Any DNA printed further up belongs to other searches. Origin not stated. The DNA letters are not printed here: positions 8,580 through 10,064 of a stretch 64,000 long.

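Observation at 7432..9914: Orphan ParB/Srx-like protein with a Cys-rich insert, paired with an unknown 380-aa protein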

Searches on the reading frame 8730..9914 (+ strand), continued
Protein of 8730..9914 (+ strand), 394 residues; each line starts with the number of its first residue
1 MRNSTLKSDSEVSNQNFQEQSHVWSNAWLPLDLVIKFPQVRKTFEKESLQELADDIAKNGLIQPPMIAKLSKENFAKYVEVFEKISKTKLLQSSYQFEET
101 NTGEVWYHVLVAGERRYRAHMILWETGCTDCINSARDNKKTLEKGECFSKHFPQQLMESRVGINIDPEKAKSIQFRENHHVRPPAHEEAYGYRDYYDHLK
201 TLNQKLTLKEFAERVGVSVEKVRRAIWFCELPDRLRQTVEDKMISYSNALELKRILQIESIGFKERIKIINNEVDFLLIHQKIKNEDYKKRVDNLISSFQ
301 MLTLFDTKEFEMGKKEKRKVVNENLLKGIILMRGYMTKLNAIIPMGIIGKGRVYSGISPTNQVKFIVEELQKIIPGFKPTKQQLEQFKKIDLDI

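Call 28: find_encoding_contigs(protein=P0008, flank=8000, max_places=2)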
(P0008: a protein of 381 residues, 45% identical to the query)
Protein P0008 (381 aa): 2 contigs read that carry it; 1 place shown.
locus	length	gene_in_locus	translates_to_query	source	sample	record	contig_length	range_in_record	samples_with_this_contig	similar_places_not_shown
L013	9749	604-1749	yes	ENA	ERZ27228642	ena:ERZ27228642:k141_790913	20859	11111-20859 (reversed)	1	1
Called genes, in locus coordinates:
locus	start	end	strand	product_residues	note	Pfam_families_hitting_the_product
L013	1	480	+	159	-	?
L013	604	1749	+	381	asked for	PF02195:ParB_N (faint)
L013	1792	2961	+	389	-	PF00464:SHMT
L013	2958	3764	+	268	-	PF00763:THF_DHG_CYH, PF02882:THF_DHG_CYH_C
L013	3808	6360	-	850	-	PF00690:Cation_ATPase_N, PF00122:E1-E2_ATPase, PF00702:Hydrolase, PF13246:Cation_ATPase, PF08282:Hydrolase_3 (weak), PF00689:Cation_ATPase_C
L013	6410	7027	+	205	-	PF00657:Lipase_GDSL, PF13472:Lipase_GDSL_2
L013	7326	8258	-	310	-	PF00890:FAD_binding_2 (faint), PF07992:Pyr_redox_2, PF12831:FAD_oxidored (faint), PF13738:Pyr_redox_3, PF00070:Pyr_redox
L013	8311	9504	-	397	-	PF00091:Tubulin, PF12327:FtsZ_C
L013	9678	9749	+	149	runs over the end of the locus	PF07963:N_methyl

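Call 33: search_solved_structures(query=A2, max_evalue=0.01, show_alignments=3)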
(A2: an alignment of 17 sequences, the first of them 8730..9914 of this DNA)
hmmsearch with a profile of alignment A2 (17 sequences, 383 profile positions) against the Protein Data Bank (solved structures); distinct sequences matched with E-value up to 0.01: 11.
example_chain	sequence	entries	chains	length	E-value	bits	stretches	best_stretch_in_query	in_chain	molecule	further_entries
1vz0_A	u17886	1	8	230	8e-11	44.6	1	16-54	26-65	Chromosome-partitioning protein Spo0J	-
7ol9_A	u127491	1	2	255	8.3e-11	44.6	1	173-268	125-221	Nucleoid occlusion protein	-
7bnk_A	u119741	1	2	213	2.6e-10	43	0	173-246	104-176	ParB family protein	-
6sdk_A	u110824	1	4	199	4.4e-10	42.2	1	173-242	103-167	Stage 0 sporulation protein J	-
7bnr_A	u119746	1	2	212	9.4e-10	41.1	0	173-246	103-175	ParB family protein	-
7o0n_A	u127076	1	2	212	5.1e-09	38.7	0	173-246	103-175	ParB family protein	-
7nfu_A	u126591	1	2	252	8.7e-09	37.9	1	7-59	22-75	Nucleoid occlusion protein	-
7ng0_A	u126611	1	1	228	1.1e-08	37.6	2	15-59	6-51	Nucleoid occlusion protein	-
6t1f_A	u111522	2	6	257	8.6e-07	31.4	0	26-54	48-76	Chromosome-partitioning protein ParB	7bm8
4umk_A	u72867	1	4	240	2.7e-06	29.7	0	26-55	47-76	PROBABLE CHROMOSOME-PARTITIONING PROTEIN PARB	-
6y93_A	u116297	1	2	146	0.00055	22.1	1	173-268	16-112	Nucleoid occlusion protein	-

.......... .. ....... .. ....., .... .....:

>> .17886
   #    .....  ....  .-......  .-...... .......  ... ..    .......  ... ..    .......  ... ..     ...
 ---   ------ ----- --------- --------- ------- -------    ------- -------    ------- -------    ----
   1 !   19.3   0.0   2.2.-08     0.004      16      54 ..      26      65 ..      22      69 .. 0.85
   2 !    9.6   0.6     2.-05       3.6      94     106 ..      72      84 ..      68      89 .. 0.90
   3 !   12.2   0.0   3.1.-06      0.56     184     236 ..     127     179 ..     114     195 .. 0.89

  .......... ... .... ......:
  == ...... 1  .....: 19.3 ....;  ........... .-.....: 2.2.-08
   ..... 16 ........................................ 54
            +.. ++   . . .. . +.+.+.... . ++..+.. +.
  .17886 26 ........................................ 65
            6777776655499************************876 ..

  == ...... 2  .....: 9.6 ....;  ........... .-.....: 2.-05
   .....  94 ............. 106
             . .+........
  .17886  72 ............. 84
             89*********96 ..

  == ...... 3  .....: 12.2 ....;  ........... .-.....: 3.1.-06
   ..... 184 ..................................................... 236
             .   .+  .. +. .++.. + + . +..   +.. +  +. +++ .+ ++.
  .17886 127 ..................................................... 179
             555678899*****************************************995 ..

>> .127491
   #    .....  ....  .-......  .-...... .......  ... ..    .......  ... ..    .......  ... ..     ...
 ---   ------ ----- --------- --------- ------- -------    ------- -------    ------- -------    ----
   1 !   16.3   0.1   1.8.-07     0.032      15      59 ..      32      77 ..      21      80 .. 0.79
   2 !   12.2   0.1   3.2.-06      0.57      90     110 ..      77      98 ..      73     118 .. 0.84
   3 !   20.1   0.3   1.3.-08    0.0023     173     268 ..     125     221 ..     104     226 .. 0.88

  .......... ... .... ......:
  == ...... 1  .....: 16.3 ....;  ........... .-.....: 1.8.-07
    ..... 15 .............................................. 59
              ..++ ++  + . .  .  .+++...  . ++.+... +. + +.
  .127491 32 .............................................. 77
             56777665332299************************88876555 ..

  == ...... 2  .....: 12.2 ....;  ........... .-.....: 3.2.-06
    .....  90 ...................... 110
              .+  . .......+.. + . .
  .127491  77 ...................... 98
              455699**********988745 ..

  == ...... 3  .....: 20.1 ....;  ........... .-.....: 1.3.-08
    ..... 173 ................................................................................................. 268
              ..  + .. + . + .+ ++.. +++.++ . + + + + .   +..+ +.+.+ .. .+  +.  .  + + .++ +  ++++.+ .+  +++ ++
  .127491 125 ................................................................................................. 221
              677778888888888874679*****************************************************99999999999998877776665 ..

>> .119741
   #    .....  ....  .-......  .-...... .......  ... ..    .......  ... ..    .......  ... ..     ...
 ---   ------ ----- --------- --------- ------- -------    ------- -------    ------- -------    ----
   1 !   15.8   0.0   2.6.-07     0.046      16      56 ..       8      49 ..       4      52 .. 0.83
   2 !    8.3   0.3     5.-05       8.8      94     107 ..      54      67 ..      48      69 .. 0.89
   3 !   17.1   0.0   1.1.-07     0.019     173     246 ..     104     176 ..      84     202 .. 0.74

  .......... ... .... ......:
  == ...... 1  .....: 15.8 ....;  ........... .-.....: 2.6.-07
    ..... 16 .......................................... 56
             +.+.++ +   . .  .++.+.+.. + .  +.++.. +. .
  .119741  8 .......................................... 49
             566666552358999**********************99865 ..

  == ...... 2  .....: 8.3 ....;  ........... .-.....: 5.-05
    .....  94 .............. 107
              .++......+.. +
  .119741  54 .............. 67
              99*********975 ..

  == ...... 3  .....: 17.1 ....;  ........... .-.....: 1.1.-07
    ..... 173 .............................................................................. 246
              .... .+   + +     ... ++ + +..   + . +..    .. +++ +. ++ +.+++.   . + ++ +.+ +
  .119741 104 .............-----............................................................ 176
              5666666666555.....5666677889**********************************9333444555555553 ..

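Call 37: find_related_loci(query=A2, collection=genome_contigs, flank=10000)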
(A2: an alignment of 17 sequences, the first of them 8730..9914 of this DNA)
Query A2 (394 aa) in genome_contigs; peptide patterns used: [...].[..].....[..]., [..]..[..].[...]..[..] (x = any residue, [..] = any of these).
588 stretches matched a pattern; 79 encode a relative of the query (tblastn E <= 1e-3); 79 distinct loci.
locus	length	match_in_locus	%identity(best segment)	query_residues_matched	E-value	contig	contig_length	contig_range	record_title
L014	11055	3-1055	58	28-383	3e-129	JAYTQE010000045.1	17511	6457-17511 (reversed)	MAG: Candidatus Paceibacterota bacterium isolate GFS_455 GFS_455_44, whole genome shotgun sequence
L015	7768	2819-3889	46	27-381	7e-110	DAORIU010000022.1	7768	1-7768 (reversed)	MAG TPA_asm: Candidatus Paceibacterota bacterium isolate AMR_MDS_5569 NODE_1665_length_7768_cov_7.128614, whole genome s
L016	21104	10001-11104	45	23-393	2e-101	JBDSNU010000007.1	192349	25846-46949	MAG: Candidatus Paceibacterota bacterium isolate cluster1_bin.423 k127_4614569, whole genome shotgun sequence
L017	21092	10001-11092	39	24-393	3e-82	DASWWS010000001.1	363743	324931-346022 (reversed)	MAG TPA_asm: Candidatus Paceibacterota bacterium isolate SMAG_U3662 k141_882579, whole genome shotgun sequence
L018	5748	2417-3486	46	27-381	7e-92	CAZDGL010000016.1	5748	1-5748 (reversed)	MAG TPA_asm: uncultured Candidatus Saccharibacteria bacterium isolate SRP296810_co1_119 genome assembly, contig: NODE_20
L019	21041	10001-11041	29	24-378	8e-39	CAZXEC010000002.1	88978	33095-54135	MAG TPA_asm: uncultured Gammaproteobacteria bacterium isolate binchicken_co110_1207 genome assembly, contig: NODE_681_le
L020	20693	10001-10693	36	24-256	4e-37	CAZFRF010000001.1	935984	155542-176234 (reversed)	MAG TPA_asm: uncultured Gammaproteobacteria bacterium isolate SRP292972_co1_100 genome assembly, contig: NODE_5_length_9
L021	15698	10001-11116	26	13-394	1e-34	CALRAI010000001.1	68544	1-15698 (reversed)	MAG: Candidatus Uhrbacteria bacterium isolate MaH-04nov19-6 genome assembly, contig: MaH-04nov19-C714, whole genome shot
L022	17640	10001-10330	31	4-140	7e-9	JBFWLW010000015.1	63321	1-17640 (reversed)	MAG: Deferribacterales bacterium isolate CA_2019_NHSR_75 NODE_1201_length_63321_cov_115.443618_NHSR, whole genome shotgu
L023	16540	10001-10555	25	1-255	8e-9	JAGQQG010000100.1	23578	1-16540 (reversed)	MAG: Planctomycetaceae bacterium isolate HKST-UBA60 NODE_100_length_23578_cov_7.783967, whole genome shotgun sequence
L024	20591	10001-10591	27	32-252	3e-8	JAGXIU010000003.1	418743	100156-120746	MAG: Candidatus Saccharibacteria bacterium isolate LH_M93 k141_873712, whole genome shotgun sequence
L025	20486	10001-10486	26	39-258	4e-8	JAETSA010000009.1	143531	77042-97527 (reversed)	MAG: Bacillota bacterium isolate S31_Bin1 scaffold_481, whole genome shotgun sequence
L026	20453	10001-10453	29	39-259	4e-8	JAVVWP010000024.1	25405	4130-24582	MAG: Oscillospiraceae bacterium isolate CGS10Y3-bin108 NODE_24_length_25405_cov_4.662982, whole genome shotgun sequence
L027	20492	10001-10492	26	25-255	5e-8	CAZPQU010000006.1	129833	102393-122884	MAG TPA_asm: uncultured Candidatus Izemoplasmatales bacterium isolate SRP215229_co1_197 genome assembly, contig: NODE_53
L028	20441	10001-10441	28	39-252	1e-7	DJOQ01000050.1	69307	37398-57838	MAG TPA_asm: Ruminococcaceae bacterium UBA6434 UBA6434_contig_2151, whole genome shotgun sequence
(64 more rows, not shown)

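Call 103: find_related_loci(query=A2, collection=viral_contigs, flank=6000)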
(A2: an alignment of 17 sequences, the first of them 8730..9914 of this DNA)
Query A2 (394 aa) in viral_contigs; peptide patterns used: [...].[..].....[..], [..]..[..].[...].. (x = any residue, [..] = any of these).
85 stretches matched a pattern; 1 encode a relative of the query (tblastn E <= 1e-3); 1 distinct loci.
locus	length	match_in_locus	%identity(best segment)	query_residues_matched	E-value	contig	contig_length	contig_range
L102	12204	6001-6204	31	29-128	1e-5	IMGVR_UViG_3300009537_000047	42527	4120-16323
